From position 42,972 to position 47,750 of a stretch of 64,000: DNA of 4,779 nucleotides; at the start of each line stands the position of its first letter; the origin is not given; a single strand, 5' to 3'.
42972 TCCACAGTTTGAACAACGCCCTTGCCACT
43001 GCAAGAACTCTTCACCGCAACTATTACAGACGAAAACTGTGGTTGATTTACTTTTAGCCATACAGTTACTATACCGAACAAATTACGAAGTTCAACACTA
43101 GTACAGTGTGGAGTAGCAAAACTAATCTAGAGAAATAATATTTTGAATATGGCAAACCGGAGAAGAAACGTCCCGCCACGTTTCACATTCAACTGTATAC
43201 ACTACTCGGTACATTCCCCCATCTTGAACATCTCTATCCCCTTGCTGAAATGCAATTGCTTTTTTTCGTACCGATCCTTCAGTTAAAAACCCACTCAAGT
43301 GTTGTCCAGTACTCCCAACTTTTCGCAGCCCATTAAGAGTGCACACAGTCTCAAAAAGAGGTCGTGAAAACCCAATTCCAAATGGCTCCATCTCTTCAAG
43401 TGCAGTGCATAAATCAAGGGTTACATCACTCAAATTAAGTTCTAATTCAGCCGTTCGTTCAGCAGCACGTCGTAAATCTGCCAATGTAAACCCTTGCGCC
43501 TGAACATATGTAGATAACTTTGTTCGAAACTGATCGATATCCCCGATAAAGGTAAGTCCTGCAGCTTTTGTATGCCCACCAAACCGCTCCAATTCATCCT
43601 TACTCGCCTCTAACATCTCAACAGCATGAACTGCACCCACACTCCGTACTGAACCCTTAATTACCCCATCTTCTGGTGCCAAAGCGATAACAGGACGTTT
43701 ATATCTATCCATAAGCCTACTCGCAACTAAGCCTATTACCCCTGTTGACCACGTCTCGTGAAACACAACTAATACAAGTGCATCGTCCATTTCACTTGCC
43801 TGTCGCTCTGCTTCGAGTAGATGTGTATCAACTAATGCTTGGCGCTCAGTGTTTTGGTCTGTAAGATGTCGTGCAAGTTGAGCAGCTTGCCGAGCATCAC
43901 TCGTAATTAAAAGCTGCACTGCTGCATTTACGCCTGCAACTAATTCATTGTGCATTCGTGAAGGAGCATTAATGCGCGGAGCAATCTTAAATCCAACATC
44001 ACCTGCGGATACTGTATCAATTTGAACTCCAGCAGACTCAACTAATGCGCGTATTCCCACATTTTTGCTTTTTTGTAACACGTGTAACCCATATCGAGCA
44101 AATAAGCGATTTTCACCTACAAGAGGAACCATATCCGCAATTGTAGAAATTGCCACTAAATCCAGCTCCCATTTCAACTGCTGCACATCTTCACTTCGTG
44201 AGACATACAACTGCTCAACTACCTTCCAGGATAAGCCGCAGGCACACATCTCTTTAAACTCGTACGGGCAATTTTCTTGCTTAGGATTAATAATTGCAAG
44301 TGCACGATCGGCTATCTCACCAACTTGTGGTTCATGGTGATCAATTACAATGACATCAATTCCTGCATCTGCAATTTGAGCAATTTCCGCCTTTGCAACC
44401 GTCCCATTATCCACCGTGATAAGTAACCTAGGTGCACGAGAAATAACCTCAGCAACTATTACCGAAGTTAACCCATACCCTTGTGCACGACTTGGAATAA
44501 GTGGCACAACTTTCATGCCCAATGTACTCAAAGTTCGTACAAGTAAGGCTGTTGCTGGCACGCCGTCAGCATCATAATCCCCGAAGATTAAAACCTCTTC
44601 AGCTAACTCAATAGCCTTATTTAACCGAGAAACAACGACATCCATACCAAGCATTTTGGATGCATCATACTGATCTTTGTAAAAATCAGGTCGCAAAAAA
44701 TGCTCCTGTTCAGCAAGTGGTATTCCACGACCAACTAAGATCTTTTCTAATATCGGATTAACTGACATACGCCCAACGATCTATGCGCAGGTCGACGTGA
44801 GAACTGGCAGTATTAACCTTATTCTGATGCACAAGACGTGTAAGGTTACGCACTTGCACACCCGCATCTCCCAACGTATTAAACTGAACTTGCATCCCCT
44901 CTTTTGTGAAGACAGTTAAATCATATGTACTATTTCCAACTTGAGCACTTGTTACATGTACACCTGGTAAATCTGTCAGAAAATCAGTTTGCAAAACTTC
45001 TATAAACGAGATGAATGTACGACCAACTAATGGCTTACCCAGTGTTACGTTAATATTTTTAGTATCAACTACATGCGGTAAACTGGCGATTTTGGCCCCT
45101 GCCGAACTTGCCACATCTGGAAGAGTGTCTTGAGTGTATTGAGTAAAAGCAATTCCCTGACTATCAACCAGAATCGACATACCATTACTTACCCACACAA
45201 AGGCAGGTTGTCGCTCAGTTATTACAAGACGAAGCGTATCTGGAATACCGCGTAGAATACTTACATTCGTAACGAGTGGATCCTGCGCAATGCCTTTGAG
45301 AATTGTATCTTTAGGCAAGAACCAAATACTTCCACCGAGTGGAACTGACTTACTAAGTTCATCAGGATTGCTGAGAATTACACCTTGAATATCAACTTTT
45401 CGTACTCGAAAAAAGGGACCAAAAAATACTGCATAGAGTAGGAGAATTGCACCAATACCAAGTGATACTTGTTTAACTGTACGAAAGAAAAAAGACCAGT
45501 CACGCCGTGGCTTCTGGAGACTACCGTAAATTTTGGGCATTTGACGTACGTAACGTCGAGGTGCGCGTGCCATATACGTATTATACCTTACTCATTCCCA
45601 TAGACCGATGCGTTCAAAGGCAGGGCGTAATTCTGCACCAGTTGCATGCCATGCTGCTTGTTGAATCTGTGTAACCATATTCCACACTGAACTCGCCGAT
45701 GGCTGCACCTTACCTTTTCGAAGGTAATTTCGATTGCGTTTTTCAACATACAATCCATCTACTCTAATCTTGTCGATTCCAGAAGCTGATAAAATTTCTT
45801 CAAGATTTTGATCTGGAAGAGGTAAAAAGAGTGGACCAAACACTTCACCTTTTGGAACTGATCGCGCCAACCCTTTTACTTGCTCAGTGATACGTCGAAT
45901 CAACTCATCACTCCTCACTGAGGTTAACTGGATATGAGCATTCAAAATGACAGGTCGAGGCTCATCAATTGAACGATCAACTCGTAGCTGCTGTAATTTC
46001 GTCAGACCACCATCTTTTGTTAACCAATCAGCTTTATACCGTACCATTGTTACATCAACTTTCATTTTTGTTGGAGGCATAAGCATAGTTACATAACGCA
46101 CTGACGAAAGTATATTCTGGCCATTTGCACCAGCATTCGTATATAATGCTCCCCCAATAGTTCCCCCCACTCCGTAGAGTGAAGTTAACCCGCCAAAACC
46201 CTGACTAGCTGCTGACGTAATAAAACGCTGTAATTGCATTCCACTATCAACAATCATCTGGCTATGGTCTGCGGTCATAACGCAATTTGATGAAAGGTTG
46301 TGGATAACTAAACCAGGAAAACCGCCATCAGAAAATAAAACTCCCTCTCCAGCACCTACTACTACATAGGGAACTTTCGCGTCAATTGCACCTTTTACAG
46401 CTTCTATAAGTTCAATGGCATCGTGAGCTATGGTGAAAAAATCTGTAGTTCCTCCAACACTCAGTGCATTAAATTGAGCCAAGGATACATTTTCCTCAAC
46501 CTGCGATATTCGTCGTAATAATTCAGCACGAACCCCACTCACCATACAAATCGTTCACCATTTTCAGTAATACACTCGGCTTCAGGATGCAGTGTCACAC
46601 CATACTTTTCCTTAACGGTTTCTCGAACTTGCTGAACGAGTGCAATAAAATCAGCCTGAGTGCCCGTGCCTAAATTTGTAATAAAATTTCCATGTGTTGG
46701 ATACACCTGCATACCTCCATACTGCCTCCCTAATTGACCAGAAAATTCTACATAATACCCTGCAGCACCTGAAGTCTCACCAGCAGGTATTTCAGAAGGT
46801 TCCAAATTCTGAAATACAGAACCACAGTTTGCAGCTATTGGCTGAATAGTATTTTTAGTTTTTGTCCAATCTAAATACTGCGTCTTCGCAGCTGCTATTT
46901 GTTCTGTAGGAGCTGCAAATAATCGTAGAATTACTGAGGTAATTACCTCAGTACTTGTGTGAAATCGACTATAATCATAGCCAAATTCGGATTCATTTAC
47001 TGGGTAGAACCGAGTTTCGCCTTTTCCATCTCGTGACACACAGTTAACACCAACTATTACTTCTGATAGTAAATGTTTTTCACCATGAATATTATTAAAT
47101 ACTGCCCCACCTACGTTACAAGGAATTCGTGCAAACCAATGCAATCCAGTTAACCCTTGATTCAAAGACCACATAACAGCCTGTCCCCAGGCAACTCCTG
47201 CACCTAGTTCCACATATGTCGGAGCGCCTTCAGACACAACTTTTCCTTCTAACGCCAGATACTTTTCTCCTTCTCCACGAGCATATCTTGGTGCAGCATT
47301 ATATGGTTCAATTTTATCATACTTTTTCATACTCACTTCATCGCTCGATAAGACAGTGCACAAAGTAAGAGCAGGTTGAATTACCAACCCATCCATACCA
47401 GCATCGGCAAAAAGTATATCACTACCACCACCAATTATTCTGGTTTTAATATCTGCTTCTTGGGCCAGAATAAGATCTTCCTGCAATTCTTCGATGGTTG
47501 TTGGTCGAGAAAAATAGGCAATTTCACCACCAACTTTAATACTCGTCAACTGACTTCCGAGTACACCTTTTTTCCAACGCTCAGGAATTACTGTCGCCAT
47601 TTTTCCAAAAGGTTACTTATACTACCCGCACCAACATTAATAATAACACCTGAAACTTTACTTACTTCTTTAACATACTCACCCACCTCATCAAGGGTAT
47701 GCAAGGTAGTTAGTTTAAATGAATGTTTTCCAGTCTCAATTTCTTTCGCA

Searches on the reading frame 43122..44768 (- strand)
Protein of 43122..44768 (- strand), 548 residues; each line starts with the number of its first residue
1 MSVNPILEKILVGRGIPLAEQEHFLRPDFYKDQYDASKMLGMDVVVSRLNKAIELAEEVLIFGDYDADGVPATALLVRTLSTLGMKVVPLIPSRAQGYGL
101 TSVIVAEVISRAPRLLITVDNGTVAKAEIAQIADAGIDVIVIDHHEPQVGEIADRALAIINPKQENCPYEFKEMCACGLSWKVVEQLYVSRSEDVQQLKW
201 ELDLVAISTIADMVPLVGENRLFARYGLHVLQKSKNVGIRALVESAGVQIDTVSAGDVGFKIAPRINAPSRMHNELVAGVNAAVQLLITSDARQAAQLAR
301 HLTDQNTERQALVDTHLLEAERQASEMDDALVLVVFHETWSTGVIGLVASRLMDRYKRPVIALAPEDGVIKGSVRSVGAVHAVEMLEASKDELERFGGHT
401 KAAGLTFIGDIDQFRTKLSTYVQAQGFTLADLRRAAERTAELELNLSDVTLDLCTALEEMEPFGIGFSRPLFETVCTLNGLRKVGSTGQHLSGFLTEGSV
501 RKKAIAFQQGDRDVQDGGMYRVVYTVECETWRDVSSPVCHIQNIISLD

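Call 27: search_protein_families(library=pfam, proteins=[window:43122-44768:-], max_evalue=0.00001)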
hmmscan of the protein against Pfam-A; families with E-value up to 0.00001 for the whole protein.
window:43122-44768:- (548 aa): 3 families
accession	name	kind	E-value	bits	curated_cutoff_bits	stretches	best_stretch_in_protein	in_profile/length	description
PF01368.27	DHH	-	4e-23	82.5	28.1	1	59-207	2-123/125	DHH family, N-terminal domain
PF17768.7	RecJ_OB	-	5.8e-18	65.4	27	1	442-542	3-106/107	RecJ OB domain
PF02272.25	DHHA1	-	3.4e-13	50.4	25.9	1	332-422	4-100/102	DHHA1 domain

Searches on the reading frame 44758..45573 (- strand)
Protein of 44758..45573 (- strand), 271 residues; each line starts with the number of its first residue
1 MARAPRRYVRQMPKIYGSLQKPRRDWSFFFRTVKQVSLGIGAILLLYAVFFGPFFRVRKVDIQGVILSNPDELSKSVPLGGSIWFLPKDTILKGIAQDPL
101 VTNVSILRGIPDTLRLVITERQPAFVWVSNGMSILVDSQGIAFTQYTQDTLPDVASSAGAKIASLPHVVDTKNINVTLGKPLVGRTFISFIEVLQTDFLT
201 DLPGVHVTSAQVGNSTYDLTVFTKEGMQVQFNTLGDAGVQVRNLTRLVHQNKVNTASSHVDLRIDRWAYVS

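Call 27: search_protein_families(library=pfam, proteins=[window:44758-45573:-], max_evalue=0.00001)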
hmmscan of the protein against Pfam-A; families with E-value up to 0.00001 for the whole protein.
window:44758-45573:- (271 aa): 1 family
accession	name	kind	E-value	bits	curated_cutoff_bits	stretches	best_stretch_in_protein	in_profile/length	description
PF08478.15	POTRA_1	-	6.3e-07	30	23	1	55-121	1-69/69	POTRA domain, FtsQ-type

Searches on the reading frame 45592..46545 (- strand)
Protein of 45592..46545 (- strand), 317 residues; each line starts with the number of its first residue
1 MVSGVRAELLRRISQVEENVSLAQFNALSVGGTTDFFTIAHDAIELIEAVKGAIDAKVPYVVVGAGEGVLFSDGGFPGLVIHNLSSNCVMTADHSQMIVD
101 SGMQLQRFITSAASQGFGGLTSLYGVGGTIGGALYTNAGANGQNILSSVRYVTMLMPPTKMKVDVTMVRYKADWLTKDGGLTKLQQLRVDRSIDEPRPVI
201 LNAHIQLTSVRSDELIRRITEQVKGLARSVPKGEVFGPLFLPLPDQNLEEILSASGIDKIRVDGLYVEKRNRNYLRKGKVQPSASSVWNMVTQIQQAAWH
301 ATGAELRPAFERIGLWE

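Call 27: search_protein_families(library=pfam, proteins=[window:45592-46545:-], max_evalue=0.00001)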
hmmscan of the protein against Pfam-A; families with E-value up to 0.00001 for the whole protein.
window:45592-46545:- (317 aa): 1 family
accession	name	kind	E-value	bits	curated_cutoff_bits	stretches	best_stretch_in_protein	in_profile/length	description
PF01565.28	FAD_binding_4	-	1.3e-10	41.6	26.4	1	38-156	5-130/139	FAD binding domain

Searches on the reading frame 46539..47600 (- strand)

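Call 27: search_protein_families(library=pfam, proteins=[window:46539-47600:-], max_evalue=0.00001)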
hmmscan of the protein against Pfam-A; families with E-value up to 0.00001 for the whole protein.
window:46539-47600:- (353 aa): 2 families
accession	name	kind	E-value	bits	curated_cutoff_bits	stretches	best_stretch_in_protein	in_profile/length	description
PF02873.21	MurB_C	-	1.5e-19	70.4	27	1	242-344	6-99/99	UDP-N-acetylenolpyruvoylglucosamine reductase, C-terminal domain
PF01565.28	FAD_binding_4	-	2.4e-14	53.7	26.4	1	128-193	64-134/139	FAD binding domain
